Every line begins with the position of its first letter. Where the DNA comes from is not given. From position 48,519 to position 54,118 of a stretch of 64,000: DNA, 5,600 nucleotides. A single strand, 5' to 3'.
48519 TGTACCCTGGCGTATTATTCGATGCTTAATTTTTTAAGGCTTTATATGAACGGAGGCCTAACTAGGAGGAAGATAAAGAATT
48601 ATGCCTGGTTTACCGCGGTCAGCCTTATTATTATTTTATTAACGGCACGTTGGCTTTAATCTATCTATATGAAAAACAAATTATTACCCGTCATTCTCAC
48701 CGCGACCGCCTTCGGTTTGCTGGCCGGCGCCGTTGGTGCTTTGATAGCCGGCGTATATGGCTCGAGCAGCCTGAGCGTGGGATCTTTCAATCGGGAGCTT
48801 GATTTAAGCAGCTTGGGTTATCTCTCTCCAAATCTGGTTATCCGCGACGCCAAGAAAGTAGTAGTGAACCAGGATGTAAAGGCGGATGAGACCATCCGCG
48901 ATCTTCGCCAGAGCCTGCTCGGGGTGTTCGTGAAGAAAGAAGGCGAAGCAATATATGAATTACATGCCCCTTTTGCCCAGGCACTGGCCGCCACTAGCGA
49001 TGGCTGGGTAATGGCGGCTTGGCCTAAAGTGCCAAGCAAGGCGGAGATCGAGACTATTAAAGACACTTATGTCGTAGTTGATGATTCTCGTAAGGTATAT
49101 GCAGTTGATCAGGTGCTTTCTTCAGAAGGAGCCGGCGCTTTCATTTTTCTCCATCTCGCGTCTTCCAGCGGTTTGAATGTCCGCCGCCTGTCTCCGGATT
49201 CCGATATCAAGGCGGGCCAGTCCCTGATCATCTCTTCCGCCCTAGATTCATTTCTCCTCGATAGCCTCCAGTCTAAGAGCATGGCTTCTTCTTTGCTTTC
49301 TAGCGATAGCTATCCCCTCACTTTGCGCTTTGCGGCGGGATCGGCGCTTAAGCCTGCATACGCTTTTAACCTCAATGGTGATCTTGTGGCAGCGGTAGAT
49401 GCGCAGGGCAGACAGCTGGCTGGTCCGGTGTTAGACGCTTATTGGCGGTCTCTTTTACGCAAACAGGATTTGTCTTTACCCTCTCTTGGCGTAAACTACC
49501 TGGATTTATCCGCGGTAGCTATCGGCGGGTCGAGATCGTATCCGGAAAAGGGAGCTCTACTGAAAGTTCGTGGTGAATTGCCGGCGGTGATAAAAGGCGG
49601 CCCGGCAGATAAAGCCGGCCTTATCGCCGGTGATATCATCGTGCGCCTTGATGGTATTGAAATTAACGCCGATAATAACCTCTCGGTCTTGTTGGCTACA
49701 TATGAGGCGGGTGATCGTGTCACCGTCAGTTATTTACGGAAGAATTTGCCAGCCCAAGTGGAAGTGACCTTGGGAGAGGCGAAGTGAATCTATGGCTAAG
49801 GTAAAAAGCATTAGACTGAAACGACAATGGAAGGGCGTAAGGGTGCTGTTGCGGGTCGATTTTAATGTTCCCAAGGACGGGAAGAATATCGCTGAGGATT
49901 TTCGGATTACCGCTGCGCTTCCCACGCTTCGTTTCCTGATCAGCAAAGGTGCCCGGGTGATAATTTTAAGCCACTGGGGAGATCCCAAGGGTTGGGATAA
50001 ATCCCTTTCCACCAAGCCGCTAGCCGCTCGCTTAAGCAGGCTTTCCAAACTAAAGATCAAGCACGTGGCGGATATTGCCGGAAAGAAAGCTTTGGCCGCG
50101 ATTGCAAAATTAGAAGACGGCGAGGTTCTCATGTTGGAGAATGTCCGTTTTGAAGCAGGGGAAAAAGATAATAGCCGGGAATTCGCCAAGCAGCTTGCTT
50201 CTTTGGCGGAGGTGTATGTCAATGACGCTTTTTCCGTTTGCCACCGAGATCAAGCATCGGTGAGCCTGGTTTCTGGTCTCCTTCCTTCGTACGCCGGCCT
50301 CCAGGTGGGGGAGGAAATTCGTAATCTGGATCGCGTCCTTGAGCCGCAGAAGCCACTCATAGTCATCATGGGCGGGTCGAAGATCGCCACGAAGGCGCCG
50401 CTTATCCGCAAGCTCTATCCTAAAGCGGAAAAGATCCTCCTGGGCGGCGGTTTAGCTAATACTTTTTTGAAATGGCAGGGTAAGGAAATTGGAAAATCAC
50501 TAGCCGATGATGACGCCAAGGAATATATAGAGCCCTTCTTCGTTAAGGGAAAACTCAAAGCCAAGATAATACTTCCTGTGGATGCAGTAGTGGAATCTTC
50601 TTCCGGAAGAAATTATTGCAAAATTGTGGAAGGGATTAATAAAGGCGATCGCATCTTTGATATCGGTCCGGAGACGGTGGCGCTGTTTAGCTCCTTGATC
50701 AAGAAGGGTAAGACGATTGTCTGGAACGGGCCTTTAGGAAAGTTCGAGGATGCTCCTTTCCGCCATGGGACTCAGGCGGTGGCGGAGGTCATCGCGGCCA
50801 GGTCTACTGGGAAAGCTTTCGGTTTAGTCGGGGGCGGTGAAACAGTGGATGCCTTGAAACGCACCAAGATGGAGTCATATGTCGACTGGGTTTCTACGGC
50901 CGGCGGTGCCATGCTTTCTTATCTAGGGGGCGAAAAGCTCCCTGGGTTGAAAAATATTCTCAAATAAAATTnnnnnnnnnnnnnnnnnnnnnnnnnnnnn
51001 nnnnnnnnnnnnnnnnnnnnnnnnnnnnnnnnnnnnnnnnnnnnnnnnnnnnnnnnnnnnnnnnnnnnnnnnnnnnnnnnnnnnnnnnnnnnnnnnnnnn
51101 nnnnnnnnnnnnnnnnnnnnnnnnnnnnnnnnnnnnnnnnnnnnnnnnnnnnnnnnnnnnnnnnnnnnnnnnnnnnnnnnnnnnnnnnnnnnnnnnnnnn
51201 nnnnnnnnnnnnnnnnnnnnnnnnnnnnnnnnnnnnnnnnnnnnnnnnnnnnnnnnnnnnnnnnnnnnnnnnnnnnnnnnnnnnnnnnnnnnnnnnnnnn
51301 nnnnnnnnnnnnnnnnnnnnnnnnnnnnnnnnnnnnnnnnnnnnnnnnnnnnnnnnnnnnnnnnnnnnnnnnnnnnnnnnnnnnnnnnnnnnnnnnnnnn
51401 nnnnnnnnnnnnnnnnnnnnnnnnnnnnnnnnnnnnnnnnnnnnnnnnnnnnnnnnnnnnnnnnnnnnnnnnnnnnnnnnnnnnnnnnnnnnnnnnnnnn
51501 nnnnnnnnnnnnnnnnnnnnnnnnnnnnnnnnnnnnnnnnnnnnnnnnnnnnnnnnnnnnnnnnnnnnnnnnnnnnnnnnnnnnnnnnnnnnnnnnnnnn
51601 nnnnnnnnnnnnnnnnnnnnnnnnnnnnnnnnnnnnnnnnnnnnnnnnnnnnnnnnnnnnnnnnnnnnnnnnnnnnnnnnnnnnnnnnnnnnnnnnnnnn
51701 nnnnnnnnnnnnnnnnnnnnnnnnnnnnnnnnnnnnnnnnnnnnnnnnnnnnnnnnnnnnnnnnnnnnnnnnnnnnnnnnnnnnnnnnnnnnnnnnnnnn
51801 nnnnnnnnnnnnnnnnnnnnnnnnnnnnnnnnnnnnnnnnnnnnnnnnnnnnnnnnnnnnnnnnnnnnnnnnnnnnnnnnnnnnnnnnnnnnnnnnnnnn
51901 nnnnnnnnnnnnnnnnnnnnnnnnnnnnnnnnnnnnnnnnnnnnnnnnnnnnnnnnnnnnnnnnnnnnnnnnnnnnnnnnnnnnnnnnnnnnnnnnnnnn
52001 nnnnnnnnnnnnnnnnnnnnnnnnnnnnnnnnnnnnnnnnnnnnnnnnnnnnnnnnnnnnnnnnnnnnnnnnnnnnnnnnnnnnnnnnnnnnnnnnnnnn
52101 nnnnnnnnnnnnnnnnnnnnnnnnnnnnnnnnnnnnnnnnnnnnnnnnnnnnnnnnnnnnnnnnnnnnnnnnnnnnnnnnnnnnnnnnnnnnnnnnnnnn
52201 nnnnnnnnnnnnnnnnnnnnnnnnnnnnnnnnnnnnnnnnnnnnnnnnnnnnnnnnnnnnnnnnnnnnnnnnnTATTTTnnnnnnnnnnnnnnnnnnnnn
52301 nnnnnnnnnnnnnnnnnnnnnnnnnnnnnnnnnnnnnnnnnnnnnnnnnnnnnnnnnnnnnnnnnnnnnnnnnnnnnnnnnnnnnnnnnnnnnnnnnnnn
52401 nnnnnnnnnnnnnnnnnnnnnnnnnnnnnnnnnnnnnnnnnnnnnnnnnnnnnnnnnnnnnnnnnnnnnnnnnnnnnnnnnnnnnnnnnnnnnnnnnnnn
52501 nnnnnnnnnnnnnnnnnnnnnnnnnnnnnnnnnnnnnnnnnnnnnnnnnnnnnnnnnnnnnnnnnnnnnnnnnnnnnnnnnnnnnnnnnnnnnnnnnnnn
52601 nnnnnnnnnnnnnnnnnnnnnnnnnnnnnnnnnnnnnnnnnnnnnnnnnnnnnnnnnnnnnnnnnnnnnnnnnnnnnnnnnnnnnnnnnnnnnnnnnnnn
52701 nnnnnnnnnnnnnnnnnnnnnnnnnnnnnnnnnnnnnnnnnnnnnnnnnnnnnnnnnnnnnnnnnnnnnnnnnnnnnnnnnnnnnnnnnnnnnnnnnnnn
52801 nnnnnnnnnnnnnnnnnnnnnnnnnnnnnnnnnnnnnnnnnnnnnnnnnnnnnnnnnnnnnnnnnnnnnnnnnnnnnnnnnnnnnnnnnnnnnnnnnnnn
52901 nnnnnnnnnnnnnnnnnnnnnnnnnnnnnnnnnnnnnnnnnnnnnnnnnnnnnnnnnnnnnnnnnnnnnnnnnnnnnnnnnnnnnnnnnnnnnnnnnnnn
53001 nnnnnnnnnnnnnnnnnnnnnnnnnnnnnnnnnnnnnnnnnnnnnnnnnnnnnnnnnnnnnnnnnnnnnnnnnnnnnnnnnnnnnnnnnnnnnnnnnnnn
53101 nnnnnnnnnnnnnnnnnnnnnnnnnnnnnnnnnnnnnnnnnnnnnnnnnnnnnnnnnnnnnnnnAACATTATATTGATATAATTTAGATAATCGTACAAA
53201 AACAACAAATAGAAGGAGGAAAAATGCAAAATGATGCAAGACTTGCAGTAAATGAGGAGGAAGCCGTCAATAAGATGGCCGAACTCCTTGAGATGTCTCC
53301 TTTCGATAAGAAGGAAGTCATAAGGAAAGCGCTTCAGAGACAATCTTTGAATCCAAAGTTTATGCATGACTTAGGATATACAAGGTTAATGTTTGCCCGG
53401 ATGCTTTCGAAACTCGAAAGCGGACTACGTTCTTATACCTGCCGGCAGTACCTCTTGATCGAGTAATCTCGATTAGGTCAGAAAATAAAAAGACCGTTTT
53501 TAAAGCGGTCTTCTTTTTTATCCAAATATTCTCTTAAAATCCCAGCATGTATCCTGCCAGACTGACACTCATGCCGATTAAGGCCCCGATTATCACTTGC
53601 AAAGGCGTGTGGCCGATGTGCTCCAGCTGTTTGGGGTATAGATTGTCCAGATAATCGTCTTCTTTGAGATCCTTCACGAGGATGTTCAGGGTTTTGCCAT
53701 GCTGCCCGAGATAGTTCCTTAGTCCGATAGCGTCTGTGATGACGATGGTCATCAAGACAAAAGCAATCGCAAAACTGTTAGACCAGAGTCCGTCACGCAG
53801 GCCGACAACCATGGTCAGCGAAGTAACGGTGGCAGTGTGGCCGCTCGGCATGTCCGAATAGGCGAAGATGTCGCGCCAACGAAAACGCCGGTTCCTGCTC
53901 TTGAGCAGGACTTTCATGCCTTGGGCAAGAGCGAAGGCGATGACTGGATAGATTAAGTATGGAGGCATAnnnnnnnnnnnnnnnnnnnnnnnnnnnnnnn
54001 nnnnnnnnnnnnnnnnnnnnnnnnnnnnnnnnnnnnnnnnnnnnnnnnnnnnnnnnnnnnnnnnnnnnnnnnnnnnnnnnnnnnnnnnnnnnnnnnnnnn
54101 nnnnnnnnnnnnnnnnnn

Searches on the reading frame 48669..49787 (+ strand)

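Call 11: search_protein_families(library=pfam, proteins=[window:48669-49787:+], max_evalue=0.001)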
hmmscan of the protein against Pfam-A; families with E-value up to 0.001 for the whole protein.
window:48669-49787:+ (372 aa): 3 families
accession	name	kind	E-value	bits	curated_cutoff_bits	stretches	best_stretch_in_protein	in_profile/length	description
PF13180.12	PDZ_2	-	7.6e-12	45.8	27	1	307-368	19-80/80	PDZ domain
PF17820.7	PDZ_6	-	4.5e-08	33.1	27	1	306-332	4-30/54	PDZ domain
PF00595.29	PDZ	-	0.00039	21.2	23.2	1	307-353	32-78/81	PDZ domain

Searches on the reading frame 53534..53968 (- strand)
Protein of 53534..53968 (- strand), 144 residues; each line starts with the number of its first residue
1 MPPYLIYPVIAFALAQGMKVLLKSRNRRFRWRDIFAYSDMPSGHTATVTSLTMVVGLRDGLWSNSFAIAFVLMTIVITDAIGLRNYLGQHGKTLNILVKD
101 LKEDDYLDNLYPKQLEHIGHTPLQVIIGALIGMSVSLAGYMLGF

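Call 12: search_protein_families(library=pfam, proteins=[window:53534-53968:-], max_evalue=0.001)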
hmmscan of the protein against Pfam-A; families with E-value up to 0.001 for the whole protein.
window:53534-53968:- (144 aa): 2 families
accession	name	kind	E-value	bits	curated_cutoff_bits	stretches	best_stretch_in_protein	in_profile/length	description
PF02681.20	DUF212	-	1.2e-32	113.2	26.5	1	4-134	5-125/126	Divergent PAP2 family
PF01569.27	PAP2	-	0.00039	20.6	27.2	0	37-90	48-102/130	PAP2 superfamily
